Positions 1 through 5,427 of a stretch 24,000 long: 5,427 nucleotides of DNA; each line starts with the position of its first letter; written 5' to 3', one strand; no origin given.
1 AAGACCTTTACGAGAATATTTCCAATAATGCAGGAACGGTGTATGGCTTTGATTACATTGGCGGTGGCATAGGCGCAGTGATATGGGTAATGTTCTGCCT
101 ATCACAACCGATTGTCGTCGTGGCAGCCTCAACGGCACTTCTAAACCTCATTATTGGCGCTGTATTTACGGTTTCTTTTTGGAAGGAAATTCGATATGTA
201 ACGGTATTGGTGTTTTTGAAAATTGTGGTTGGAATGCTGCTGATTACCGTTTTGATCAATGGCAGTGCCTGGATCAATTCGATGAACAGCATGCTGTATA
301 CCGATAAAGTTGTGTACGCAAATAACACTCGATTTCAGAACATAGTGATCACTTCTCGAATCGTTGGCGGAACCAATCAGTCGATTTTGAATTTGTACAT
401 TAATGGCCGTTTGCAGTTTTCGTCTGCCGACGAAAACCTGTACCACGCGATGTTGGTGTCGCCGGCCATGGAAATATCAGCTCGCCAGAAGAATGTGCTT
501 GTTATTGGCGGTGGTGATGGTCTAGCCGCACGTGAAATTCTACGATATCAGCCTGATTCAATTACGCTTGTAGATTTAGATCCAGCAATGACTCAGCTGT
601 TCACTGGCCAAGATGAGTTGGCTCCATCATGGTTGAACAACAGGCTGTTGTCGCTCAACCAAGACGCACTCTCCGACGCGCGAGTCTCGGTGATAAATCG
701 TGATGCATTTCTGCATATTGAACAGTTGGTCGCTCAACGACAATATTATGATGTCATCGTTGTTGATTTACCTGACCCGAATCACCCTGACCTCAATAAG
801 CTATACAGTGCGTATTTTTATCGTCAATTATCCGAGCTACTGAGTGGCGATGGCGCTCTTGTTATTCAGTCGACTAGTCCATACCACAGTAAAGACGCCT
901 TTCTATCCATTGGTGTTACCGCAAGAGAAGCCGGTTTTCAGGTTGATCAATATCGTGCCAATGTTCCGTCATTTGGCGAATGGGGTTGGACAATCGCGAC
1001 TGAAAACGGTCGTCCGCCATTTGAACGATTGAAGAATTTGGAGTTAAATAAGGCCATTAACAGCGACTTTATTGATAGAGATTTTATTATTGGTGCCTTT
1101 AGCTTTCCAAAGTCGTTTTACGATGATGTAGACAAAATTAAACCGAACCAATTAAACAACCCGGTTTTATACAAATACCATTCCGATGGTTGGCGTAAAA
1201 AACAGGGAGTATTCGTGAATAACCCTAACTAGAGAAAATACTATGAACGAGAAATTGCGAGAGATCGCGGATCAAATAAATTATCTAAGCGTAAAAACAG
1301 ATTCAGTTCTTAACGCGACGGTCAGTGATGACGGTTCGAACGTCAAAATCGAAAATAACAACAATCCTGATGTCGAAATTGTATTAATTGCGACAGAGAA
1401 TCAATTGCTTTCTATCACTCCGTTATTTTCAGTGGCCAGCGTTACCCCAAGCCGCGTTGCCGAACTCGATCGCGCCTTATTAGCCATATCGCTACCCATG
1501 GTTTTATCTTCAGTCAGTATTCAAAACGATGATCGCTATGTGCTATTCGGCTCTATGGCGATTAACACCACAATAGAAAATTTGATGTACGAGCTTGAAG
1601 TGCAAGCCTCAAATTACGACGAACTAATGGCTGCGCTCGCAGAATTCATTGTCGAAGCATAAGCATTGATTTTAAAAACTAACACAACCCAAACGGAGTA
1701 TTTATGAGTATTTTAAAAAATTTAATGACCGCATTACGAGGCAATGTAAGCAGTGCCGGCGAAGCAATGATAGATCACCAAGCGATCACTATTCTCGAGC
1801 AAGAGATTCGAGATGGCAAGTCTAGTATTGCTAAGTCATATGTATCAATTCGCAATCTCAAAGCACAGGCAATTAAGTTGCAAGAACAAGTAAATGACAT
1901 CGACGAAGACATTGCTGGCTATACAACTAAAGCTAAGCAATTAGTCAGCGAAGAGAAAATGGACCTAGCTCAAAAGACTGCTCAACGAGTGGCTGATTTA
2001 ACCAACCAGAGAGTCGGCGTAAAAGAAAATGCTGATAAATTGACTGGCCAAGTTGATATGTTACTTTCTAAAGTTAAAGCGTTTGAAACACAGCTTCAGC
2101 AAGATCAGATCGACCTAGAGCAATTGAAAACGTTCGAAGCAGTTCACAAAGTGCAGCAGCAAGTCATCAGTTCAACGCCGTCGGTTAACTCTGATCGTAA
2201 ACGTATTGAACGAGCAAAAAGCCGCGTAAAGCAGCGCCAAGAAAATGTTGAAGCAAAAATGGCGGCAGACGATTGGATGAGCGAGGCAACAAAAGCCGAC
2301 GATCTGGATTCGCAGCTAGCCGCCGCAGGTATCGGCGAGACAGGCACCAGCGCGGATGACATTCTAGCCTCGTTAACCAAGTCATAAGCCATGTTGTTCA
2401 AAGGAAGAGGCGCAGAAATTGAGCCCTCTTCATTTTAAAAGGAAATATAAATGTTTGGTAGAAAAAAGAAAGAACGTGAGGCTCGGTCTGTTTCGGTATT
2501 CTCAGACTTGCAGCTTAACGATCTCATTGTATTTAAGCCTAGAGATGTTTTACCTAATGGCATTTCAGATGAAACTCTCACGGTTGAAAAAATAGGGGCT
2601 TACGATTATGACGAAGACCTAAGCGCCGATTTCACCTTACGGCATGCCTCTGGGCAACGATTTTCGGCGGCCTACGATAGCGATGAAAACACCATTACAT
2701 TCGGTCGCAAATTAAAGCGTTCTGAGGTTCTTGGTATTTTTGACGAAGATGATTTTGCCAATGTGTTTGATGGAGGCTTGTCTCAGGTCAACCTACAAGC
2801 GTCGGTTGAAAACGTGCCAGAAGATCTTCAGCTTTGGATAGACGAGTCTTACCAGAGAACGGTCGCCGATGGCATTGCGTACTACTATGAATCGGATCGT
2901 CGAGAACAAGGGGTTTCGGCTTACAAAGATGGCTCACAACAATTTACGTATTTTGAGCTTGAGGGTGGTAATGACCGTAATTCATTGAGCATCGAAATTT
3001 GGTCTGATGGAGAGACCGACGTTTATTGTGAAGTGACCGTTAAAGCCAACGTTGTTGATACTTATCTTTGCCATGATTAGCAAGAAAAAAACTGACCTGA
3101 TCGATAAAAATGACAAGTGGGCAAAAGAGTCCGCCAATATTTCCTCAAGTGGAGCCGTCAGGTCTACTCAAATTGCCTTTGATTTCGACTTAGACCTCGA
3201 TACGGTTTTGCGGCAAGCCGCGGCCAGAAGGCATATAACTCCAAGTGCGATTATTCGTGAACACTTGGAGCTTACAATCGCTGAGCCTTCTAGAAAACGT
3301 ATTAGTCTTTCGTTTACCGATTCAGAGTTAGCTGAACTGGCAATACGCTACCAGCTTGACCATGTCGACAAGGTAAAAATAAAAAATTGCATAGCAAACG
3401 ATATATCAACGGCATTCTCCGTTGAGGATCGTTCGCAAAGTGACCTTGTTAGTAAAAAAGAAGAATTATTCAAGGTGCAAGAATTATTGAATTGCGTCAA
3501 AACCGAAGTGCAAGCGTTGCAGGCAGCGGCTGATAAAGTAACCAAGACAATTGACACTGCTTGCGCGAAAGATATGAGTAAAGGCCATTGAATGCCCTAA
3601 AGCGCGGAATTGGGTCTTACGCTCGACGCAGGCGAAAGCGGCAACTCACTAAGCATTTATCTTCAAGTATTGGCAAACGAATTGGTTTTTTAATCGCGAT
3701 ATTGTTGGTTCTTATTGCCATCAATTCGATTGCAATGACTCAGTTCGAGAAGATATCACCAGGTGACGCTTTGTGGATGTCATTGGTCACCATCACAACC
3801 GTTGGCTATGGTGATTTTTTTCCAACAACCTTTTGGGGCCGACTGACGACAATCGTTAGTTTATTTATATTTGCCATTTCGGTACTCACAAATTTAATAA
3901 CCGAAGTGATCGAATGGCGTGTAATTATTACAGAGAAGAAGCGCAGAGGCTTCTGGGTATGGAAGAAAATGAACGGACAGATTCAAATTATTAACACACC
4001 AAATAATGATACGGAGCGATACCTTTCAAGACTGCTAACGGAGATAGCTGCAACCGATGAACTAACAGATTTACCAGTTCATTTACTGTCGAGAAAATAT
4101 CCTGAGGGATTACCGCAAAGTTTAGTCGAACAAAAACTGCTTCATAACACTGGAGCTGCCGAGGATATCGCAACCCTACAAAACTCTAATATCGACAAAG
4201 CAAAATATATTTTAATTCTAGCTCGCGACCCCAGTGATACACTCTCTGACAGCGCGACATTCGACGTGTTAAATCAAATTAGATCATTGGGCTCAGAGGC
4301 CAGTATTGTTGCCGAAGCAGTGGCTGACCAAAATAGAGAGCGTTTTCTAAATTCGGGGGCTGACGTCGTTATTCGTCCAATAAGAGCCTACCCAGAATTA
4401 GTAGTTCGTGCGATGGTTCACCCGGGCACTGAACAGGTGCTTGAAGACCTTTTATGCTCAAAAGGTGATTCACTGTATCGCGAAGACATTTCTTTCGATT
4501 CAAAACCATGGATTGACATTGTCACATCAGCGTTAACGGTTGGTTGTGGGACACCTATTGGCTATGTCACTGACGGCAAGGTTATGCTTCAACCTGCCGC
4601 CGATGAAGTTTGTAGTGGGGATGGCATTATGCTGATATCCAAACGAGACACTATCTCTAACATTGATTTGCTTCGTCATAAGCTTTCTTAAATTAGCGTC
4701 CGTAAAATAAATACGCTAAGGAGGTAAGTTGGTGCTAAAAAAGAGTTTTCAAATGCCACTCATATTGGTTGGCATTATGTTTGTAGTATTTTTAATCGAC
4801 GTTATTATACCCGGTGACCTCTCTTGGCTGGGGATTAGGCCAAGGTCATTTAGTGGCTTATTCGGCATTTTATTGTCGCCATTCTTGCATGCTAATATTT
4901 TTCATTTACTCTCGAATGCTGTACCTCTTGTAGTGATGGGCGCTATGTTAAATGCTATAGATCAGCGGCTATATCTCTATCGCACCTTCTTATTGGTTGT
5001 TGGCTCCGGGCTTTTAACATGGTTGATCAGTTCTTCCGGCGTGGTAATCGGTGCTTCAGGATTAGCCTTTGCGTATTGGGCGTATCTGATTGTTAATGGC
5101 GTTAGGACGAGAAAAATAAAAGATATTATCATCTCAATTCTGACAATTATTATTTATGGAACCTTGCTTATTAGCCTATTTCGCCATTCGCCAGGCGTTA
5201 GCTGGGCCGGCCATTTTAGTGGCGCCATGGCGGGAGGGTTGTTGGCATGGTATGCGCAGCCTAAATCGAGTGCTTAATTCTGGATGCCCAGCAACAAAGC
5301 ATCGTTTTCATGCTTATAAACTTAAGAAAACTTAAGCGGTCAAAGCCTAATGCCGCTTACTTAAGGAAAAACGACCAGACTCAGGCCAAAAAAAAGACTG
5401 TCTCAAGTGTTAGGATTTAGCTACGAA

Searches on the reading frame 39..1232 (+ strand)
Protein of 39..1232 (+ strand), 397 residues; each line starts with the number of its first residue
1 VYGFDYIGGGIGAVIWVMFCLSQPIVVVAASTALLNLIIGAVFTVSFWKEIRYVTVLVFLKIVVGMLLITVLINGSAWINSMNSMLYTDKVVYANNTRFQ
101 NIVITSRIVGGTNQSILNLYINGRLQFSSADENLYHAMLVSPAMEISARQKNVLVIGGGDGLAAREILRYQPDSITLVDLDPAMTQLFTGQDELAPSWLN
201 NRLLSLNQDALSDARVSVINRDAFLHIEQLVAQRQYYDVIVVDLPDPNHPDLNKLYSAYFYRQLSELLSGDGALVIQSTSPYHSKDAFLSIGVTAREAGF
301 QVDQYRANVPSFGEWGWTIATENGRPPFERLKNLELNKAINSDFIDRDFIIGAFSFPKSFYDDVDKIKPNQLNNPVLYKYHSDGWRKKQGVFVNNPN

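Call 7: search_protein_families(library=pfam, proteins=[window:39-1232:+], max_evalue=0.001)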
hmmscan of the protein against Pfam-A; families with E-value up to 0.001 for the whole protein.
window:39-1232:+ (397 aa): 1 family
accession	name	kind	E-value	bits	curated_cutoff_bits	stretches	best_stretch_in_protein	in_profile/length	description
PF01564.23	Spermine_synth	-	1e-32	113.6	22.9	1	132-325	1-179/186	Spermine/spermidine synthase domain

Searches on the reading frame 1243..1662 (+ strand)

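Call 7: search_protein_families(library=pfam, proteins=[window:1243-1662:+], max_evalue=0.001)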
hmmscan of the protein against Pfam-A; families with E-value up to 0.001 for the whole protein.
window:1243-1662:+ (139 aa): 1 family
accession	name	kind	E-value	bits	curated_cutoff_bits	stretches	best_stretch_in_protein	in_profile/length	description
PF09938.14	DUF2170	-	1.3e-15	57.8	27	1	7-135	6-136/137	Uncharacterized protein conserved in bacteria (DUF2170)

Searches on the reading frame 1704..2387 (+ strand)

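Call 7: search_protein_families(library=pfam, proteins=[window:1704-2387:+], max_evalue=0.001)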
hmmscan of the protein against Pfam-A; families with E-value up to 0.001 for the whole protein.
window:1704-2387:+ (227 aa): 1 family
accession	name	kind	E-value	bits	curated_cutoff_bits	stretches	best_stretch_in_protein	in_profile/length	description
PF04012.17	PspA_IM30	-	5.9e-25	88.6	33.9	1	2-226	1-216/220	PspA/IM30 family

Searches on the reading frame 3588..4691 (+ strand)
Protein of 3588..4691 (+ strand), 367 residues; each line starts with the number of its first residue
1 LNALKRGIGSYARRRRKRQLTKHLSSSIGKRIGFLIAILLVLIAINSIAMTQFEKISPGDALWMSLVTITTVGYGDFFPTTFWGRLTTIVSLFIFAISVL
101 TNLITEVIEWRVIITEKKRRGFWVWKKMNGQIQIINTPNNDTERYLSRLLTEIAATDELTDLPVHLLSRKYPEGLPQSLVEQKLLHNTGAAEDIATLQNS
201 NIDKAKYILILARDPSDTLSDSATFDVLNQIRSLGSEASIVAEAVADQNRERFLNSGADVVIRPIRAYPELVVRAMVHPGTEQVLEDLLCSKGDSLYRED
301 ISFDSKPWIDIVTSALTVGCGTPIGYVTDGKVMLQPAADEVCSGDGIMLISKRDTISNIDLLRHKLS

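Call 7: search_protein_families(library=pfam, proteins=[window:3588-4691:+], max_evalue=0.001)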
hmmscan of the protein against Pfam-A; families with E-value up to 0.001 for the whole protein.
window:3588-4691:+ (367 aa): 3 families
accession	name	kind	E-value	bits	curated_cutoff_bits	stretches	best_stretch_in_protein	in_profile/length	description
PF07885.22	Ion_trans_2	-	2.1e-13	50.4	22.5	1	39-109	7-75/79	Ion channel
PF00520.37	Ion_trans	-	3.5e-06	26.8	25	1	28-105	125-226/241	Ion transport protein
PF02254.24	TrkA_N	-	6.5e-05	23.7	23.8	1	183-264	41-116/116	TrkA-N domain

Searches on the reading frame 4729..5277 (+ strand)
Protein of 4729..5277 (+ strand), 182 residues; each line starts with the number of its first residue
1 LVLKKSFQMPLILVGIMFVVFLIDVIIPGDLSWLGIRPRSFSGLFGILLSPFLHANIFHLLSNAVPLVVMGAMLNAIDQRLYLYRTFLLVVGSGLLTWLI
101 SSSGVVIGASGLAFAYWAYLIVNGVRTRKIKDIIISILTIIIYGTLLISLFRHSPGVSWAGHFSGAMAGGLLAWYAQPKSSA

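Call 7: search_protein_families(library=pfam, proteins=[window:4729-5277:+], max_evalue=0.001)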
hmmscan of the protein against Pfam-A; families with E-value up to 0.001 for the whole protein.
window:4729-5277:+ (182 aa): 1 family
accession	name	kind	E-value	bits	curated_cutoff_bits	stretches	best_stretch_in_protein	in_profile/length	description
PF01694.28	Rhomboid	-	7.9e-21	75.2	22.6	1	45-176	5-140/143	Rhomboid domain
